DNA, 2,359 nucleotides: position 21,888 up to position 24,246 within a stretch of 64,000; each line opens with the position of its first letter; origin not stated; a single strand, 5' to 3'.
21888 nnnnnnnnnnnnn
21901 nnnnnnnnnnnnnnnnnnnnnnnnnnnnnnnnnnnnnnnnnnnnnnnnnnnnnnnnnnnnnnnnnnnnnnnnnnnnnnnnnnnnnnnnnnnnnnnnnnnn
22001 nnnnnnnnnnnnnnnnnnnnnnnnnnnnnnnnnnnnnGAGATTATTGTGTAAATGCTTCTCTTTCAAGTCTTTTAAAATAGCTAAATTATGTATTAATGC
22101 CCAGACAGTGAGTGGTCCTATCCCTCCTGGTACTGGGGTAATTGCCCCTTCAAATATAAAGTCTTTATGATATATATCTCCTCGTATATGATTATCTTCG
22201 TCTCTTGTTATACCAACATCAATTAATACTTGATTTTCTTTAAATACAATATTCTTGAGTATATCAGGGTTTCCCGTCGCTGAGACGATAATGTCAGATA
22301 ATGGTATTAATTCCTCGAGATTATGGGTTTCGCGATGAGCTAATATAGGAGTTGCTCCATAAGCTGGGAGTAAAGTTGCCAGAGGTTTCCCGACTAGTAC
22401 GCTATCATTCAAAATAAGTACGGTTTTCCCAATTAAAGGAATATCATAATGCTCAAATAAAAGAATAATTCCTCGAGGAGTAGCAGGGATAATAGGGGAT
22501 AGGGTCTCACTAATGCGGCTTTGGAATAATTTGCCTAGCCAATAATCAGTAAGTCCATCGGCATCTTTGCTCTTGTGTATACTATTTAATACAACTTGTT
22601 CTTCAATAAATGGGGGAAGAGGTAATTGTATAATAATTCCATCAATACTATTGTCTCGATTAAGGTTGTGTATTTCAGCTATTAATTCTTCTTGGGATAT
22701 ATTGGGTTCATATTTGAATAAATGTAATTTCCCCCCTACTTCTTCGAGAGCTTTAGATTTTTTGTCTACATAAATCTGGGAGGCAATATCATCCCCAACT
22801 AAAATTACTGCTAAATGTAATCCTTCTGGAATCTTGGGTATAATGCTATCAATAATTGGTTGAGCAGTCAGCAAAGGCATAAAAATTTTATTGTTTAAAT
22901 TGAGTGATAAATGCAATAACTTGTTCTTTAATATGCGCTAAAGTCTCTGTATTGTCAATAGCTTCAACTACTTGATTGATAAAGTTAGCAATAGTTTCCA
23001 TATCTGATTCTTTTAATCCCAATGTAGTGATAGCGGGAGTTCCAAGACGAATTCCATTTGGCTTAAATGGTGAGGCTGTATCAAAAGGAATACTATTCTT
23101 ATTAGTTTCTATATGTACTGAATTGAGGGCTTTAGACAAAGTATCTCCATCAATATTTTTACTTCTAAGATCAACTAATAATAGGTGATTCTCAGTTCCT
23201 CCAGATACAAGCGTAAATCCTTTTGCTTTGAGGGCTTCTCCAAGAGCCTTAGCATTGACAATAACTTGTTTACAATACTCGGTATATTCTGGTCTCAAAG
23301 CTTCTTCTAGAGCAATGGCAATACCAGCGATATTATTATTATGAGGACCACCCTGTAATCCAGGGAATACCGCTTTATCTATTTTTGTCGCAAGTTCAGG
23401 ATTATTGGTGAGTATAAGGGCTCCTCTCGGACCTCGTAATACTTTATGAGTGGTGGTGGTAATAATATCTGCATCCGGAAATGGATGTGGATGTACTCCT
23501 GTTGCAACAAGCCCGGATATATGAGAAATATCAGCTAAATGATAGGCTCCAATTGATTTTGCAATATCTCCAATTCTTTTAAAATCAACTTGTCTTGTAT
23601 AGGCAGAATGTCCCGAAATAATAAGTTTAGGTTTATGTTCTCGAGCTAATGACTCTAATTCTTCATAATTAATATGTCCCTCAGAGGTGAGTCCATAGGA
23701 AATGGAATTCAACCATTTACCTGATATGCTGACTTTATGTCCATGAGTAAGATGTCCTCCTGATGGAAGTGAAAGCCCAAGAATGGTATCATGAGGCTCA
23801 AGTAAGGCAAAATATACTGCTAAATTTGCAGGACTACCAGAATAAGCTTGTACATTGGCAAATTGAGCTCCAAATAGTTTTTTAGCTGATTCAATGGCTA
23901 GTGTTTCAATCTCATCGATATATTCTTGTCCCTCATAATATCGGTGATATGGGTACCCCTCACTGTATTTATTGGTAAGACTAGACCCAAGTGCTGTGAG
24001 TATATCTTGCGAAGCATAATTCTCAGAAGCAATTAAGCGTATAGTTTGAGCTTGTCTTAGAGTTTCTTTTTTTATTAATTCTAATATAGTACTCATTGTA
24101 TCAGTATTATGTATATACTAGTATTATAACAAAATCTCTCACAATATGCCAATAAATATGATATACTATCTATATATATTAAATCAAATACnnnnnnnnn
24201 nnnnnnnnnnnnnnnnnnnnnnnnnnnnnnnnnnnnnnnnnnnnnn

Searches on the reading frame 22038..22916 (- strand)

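Call 16: search_protein_families(library=pfam, proteins=[window:22038-22916:-], max_evalue=0.00001)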
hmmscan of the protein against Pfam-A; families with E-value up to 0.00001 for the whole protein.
window:22038-22916:- (293 aa): 2 families
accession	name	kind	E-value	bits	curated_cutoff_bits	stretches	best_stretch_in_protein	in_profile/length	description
PF02882.25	THF_DHG_CYH_C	-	6.3e-38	130.1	27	1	138-279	11-153/160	Tetrahydrofolate dehydrogenase/cyclohydrolase, NAD(P)-binding domain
PF00763.28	THF_DHG_CYH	-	1.4e-27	96.7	32.8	1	33-120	28-115/115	Tetrahydrofolate dehydrogenase/cyclohydrolase, catalytic domain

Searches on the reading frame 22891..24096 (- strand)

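Call 17: search_protein_families(library=pfam, proteins=[window:22891-24096:-], max_evalue=0.00001)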
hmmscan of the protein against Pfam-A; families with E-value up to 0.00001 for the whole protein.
window:22891-24096:- (402 aa): 1 family
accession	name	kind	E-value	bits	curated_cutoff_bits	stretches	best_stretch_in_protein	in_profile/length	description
PF00464.25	SHMT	-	7e-153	509.4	27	1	4-373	8-399/399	Serine hydroxymethyltransferase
